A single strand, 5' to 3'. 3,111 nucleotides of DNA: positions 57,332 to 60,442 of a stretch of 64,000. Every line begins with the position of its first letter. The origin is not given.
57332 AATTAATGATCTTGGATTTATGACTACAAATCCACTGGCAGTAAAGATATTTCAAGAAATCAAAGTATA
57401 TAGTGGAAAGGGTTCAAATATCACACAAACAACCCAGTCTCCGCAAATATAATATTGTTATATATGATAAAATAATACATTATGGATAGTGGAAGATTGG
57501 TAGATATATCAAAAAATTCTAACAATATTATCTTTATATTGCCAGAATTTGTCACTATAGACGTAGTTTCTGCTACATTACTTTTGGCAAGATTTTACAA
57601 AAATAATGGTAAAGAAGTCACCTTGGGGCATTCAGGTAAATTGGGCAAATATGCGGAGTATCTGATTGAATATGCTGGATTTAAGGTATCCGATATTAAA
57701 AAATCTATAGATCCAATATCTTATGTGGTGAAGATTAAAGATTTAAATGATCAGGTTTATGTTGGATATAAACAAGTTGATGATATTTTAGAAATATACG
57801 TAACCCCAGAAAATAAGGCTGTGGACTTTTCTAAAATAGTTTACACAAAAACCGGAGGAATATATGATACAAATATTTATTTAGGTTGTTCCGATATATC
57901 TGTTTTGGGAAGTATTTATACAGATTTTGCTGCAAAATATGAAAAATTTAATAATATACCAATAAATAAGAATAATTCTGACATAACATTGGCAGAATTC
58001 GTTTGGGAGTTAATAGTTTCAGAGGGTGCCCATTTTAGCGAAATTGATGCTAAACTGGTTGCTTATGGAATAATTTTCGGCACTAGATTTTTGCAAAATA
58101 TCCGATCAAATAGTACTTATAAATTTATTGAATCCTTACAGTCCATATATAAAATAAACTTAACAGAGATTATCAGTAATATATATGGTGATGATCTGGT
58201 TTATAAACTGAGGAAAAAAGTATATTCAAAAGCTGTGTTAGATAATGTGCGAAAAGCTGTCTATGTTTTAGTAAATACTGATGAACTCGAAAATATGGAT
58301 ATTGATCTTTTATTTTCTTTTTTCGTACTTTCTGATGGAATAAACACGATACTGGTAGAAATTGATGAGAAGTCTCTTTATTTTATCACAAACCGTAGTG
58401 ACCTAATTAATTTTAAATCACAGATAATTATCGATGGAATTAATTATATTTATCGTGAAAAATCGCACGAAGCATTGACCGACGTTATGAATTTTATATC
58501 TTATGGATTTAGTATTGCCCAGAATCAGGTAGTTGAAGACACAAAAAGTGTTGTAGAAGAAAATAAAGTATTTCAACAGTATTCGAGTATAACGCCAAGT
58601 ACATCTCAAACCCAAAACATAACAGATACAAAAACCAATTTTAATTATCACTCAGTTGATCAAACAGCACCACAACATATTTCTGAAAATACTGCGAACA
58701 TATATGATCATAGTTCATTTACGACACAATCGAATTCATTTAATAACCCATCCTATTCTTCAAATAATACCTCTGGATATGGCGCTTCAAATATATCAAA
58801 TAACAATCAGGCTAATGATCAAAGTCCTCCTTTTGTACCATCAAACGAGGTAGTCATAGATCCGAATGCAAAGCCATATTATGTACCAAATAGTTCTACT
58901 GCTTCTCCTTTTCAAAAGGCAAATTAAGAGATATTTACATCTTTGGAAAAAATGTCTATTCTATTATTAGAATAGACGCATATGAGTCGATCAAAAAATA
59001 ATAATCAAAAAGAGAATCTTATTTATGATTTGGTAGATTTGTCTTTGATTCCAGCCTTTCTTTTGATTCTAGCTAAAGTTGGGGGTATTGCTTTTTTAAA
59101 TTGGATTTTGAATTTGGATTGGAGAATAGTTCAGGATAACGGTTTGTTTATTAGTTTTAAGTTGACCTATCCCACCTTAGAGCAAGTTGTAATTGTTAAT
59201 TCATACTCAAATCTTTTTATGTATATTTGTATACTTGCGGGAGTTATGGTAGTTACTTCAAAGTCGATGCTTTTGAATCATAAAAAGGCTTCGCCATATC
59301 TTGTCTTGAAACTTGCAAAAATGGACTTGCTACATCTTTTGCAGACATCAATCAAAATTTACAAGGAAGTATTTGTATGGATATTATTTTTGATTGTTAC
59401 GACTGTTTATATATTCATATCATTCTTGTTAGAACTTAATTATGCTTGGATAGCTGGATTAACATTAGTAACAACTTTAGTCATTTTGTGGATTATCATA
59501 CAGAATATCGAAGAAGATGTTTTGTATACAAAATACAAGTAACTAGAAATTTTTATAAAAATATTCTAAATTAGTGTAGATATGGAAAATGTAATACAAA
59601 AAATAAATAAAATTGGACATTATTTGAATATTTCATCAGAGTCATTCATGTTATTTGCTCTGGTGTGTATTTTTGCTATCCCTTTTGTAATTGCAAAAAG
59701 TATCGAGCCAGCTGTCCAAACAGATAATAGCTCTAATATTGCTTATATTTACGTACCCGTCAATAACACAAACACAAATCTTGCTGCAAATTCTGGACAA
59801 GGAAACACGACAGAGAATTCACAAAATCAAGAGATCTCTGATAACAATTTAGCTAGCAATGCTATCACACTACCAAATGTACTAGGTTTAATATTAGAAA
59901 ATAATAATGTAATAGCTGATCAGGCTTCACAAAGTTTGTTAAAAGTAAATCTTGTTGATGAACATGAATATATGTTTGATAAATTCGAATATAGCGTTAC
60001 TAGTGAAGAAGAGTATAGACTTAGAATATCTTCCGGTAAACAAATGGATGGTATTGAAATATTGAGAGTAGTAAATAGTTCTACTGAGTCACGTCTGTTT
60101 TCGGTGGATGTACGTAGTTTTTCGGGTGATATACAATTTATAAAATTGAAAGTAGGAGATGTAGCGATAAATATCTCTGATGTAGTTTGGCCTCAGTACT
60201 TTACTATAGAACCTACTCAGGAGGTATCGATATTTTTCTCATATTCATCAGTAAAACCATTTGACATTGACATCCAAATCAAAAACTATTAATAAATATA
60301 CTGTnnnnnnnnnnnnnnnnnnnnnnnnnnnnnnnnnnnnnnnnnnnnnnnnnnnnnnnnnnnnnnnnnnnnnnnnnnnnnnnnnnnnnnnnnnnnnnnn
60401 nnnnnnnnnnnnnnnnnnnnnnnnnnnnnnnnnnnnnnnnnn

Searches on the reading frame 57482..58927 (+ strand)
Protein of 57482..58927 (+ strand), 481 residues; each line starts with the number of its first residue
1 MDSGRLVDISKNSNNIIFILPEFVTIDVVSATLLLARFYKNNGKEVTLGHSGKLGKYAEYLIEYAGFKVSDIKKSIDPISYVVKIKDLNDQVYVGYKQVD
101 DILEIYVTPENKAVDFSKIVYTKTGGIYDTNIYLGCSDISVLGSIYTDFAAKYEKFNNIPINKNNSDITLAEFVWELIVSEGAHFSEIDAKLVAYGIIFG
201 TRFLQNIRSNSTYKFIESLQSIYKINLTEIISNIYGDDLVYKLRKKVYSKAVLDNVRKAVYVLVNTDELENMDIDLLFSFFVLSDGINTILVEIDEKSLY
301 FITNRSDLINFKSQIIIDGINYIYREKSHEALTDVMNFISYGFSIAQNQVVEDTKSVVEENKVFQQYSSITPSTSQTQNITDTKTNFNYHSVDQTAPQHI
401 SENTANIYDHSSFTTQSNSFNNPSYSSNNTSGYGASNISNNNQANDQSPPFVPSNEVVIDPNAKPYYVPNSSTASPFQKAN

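Call 24: find_encoding_contigs(protein=window:57482-58927:+, flank=10000, max_places=10)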
Protein window:57482-58927:+ (481 aa): no gene with exactly this product is on record in the collection.

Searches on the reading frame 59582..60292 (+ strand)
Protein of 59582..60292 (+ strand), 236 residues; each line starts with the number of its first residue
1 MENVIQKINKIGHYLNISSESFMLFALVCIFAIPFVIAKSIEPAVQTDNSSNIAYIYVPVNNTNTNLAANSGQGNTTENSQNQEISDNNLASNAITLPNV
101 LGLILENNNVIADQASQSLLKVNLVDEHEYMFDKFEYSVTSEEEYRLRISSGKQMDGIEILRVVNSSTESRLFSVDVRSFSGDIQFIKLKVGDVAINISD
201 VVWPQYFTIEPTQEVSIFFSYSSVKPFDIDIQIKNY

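Call 70: find_encoding_contigs(protein=window:59582-60292:+, flank=10000, max_places=10)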
Protein window:59582-60292:+ (236 aa): 9 contigs read that carry it; 8 places shown.
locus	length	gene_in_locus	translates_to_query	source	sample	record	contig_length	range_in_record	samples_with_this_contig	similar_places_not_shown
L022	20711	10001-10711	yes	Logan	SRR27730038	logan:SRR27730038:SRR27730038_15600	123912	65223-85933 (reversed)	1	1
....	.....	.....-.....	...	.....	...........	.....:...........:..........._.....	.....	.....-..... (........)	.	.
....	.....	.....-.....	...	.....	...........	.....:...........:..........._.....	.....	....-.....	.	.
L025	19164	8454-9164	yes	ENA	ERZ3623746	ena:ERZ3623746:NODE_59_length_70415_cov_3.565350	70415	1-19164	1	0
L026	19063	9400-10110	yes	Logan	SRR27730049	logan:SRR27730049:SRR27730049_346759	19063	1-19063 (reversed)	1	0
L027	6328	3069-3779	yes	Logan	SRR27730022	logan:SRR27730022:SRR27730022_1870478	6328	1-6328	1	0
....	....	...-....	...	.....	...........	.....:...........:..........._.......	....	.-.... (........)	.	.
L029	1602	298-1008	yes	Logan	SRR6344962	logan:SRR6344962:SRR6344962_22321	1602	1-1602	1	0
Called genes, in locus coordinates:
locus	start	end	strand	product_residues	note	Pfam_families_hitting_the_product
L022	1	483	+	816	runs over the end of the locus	PF00133:tRNA-synt_1, PF09334:tRNA-synt_1g, PF13603:tRNA-synt_1_2, PF00133:tRNA-synt_1, PF08264:Anticodon_1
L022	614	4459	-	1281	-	PF02811:PHP, PF07733:DNA_pol3_alpha, PF17657:DNA_pol3_finger, PF14579:HHH_6, PF01336:tRNA_anti-codon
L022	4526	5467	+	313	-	-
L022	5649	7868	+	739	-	PF02518:HATPase_c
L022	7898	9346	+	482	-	-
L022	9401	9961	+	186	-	-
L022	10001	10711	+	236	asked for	-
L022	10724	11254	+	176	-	PF07963:N_methyl (weak)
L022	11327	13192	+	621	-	PF00009:GTP_EFTU, PF14492:EFG_III (faint), PF00679:EFG_C, PF06421:LepA_C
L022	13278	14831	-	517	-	PF07498:Rho_N (weak), PF07497:Rho_RNA_bind, PF00006:ATP-synt_ab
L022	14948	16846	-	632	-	PF01336:tRNA_anti-codon, PF00152:tRNA-synt_2, PF01588:tRNA_bind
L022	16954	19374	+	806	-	PF26449:DUF8128, PF01935:DUF87 (faint)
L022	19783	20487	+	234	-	PF00970:FAD_binding_6, PF00175:NAD_binding_1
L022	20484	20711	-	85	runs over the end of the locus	-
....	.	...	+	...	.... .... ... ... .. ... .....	?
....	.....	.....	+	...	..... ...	-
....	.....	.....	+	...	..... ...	-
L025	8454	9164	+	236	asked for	-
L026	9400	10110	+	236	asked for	-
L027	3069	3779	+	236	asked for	-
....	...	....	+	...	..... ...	-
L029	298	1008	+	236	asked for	-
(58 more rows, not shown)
